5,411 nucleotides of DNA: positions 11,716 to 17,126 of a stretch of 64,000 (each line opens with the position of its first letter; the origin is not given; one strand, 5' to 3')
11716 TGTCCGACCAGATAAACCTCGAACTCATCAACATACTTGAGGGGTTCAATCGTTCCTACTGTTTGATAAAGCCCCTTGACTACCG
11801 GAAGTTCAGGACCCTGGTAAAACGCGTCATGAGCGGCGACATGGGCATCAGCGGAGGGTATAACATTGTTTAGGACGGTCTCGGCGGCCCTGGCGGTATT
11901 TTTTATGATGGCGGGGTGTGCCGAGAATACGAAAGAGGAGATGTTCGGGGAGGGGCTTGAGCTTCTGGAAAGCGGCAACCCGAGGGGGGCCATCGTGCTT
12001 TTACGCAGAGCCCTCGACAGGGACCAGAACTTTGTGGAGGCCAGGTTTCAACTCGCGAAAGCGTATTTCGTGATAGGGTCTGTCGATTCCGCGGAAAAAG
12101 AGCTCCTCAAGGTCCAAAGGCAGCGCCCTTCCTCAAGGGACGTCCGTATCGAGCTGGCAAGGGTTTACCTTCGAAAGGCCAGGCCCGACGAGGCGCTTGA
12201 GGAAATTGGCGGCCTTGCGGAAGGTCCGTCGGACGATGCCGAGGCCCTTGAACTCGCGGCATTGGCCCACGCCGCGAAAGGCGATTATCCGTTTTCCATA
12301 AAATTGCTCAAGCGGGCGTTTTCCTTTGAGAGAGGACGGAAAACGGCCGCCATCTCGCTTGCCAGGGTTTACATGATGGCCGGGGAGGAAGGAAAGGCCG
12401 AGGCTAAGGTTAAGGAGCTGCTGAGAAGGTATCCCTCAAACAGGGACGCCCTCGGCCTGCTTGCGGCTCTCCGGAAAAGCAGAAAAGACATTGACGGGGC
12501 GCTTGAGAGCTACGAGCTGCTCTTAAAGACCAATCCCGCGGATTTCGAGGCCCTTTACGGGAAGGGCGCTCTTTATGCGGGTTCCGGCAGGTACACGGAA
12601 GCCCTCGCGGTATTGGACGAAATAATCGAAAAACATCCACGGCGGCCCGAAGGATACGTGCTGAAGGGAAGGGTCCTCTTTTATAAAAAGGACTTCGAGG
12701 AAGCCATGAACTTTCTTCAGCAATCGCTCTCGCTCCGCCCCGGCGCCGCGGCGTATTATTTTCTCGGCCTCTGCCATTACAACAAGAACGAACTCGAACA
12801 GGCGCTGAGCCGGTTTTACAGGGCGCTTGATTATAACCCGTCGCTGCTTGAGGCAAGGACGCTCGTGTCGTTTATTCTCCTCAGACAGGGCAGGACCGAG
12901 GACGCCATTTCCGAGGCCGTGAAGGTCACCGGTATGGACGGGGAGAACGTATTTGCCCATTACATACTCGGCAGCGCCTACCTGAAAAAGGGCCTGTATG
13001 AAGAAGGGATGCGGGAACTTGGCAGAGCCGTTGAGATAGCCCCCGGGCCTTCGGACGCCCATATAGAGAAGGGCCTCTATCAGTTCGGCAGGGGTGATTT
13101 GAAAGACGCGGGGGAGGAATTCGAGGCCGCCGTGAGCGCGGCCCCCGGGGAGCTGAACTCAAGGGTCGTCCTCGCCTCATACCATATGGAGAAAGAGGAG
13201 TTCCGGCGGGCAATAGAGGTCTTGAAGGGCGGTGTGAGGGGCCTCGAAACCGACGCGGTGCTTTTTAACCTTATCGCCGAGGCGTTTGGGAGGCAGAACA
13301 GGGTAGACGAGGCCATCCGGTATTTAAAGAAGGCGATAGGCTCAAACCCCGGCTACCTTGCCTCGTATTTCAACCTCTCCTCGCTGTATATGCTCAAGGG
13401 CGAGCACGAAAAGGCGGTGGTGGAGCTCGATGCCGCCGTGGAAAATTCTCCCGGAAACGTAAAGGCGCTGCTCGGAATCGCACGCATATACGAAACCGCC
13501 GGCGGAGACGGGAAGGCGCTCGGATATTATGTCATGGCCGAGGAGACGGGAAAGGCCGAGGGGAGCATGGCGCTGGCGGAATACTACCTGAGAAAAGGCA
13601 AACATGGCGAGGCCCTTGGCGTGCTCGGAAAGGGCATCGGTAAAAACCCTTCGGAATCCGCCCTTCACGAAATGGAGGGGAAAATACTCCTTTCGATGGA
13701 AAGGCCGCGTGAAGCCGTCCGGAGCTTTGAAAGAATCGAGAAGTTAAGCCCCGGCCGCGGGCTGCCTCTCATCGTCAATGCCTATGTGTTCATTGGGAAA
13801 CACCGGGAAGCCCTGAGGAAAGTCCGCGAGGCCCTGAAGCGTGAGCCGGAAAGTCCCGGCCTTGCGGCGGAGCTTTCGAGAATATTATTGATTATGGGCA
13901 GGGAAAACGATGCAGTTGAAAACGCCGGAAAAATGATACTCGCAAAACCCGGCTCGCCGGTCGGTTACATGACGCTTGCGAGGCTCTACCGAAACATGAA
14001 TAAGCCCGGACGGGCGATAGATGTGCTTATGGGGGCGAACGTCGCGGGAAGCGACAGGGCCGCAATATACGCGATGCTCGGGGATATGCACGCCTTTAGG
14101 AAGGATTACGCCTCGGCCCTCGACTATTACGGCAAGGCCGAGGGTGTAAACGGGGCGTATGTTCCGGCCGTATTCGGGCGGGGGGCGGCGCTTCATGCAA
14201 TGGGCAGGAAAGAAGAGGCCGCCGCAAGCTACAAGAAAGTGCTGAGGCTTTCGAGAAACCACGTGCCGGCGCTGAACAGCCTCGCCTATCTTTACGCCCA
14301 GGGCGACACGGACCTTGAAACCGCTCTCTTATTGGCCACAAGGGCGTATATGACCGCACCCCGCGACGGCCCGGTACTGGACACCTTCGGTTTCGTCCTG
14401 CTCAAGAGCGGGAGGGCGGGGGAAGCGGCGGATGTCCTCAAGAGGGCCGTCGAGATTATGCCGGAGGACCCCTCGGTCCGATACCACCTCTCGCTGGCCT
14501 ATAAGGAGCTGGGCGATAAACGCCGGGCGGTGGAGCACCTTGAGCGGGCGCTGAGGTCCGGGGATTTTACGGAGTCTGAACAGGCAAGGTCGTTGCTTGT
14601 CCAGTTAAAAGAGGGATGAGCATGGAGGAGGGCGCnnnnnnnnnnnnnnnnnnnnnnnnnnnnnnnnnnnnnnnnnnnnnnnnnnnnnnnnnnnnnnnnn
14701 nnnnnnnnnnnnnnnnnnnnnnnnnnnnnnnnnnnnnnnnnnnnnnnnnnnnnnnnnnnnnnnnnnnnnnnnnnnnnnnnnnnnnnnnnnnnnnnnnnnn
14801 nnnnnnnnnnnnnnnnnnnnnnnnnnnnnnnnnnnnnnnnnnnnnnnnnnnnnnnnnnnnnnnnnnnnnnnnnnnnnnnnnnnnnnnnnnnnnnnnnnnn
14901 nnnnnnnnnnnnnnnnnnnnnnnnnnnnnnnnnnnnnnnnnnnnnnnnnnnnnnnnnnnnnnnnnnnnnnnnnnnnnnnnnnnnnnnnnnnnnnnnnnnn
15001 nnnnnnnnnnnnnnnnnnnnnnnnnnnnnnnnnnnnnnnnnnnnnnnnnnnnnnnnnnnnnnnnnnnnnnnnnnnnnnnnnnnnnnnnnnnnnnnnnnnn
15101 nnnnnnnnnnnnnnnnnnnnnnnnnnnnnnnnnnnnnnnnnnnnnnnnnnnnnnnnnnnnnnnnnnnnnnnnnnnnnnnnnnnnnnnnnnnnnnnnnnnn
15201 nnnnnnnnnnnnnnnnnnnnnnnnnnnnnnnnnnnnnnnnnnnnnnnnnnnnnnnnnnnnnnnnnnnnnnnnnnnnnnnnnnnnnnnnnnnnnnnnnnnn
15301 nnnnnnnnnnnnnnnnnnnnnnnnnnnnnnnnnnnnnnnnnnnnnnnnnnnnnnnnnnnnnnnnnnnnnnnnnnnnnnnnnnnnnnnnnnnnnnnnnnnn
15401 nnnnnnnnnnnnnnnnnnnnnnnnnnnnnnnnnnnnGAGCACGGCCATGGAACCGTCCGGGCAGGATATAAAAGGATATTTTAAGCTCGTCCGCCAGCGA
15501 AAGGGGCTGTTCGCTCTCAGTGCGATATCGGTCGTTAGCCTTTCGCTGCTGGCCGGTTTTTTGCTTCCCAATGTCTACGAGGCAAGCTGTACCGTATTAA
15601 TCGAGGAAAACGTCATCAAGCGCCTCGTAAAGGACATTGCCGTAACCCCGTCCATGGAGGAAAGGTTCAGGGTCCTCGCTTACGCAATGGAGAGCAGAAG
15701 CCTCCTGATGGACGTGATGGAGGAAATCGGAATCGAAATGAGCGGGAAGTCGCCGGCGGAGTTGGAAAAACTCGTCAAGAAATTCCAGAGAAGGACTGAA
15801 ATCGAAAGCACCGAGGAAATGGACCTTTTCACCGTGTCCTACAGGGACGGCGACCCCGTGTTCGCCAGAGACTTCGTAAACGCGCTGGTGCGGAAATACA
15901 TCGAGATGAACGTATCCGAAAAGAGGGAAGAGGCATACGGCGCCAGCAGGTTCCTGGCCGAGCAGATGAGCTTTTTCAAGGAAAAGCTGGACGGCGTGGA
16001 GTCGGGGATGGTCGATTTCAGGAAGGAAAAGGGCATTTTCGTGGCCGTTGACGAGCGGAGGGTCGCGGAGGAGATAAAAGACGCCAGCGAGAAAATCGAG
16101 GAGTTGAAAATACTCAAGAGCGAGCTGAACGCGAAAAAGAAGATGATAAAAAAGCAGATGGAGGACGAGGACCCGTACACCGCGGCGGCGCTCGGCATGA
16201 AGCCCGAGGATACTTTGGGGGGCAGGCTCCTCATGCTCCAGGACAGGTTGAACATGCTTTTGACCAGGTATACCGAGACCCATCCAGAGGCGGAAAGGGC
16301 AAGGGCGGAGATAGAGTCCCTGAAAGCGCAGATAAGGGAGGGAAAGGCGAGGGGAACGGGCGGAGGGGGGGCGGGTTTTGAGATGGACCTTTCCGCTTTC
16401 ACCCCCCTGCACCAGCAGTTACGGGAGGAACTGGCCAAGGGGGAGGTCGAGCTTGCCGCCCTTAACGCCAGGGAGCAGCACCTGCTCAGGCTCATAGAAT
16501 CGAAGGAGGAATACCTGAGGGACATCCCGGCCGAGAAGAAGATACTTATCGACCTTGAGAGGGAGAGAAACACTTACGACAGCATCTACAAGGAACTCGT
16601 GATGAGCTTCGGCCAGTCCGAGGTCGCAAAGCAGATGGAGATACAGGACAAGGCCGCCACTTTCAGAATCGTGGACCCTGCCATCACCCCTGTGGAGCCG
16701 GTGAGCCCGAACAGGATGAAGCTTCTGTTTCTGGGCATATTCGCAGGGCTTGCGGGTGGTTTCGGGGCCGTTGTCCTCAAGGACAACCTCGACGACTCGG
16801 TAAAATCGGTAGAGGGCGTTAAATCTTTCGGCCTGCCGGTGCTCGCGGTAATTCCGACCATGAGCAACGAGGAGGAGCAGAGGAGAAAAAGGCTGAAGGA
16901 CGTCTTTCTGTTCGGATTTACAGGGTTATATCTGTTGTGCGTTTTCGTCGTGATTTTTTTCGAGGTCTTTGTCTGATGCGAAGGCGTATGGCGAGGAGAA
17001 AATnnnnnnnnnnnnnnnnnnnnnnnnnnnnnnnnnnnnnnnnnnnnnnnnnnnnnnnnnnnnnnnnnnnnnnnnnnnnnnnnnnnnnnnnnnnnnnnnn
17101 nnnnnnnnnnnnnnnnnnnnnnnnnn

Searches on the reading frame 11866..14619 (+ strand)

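Call 30: search_protein_families(library=ncbifam, proteins=[window:11866-14619:+], max_evalue=0.00001)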
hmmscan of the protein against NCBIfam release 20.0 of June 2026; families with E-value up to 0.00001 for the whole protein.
window:11866-14619:+ (917 aa): 33 families (the best 25 are shown)
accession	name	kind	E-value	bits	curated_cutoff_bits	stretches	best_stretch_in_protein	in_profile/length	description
TIGR02917.1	PEP_TPR_lipo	equivalog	4.7e-163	544.3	312.2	1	5-896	4-898/899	XrtA/PEP-CTERM system TPR-repeat protein PrsT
NF040959.1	MamA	equivalog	3.1e-82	275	200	6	726-895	31-199/204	magnetosome protein MamA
TIGR02521.1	type_IV_pilW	equivalog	8e-44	149.9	154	3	731-913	30-209/234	type IV pilus biogenesis/stability protein PilW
NF052415.1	T3SS_chap_SctY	equivalog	2.7e-39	133.9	70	0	835-913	6-83/106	type III secretion apparatus assembly chaperone SctY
NF033762.1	social_mot_Tgl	equivalog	5.7e-32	111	225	1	277-393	47-167/252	social motility TPR repeat lipoprotein Tgl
NF047558.1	TPR_END_plus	domain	8.3e-30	102.5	32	0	470-498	5-33/56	TPR end-of-group domain-containing protein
TIGR03939.1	PGA_TPR_OMP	equivalog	2.2e-24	85.8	366.65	0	201-294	95-187/800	poly-beta-1,6 N-acetyl-D-glucosamine export porin PgaA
TIGR02552.1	LcrH_SycD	equivalog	8.7e-24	83.8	104.8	0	788-900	6-117/136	SycD/LcrH family type III secretion system chaperone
TIGR00540.1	TPR_hemY_coli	hypoth_equivalog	1e-23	83.8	142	0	242-314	307-379/385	heme biosynthesis-associated TPR protein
NF008757.0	PRK11788.1-5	equivalog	5.3e-23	81.8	363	0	469-601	185-319/388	lipopolysaccharide assembly protein LapB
NF033758.1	gliding_GltE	equivalog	6.9e-22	78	225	1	135-402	62-330/411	adventurous gliding motility TPR repeat lipoprotein GltE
NF033920.0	C39_PA2778_fam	equivalog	2.5e-20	73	150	0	748-826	172-249/255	PA2778 family cysteine peptidase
NF002725.1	PRK02603.1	equivalog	3.5e-18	66.2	143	0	501-551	75-125/173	photosystem I assembly protein Ycf3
NF047371.1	FlcA_CTERM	equivalog_domain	6.2e-18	64.6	300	0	147-345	335-524/646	periplasmic flagellar collar protein FlcA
NF008520.0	PRK11447.1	equivalog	1.6e-17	62.6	858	0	842-900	276-334/1157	cellulose synthase complex outer membrane protein BcsC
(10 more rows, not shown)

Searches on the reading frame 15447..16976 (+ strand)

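Call 30: search_protein_families(library=ncbifam, proteins=[window:15447-16976:+], max_evalue=0.00001)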
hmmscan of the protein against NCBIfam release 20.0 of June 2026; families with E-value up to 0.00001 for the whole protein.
window:15447-16976:+ (509 aa): 6 families
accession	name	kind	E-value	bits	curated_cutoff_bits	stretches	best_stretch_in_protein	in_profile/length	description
TIGR03007.1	pepcterm_ChnLen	equivalog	2.3e-134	448.3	278.85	1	6-504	1-495/498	XrtA system polysaccharide chain length determinant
TIGR03017.1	EpsF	equivalog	2e-25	89.4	422.75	1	37-469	32-443/444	chain length determinant protein EpsF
NF008568.0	PRK11519.1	equivalog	5.6e-15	54.6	1068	1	122-226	224-329/720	tyrosine-protein kinase Wzc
NF007350.0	PRK09841.1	equivalog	8.1e-14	50.7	1248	1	358-487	363-488/726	tyrosine-protein kinase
TIGR01005.1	eps_transp_fam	subfamily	1.8e-07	29.8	411.7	0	333-474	344-482/754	exopolysaccharide transport protein family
TIGR01006.1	polys_exp_MPA1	subfamily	2.5e-07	30.3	296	0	407-472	158-224/226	CspC family polysaccharide chain length determinant protein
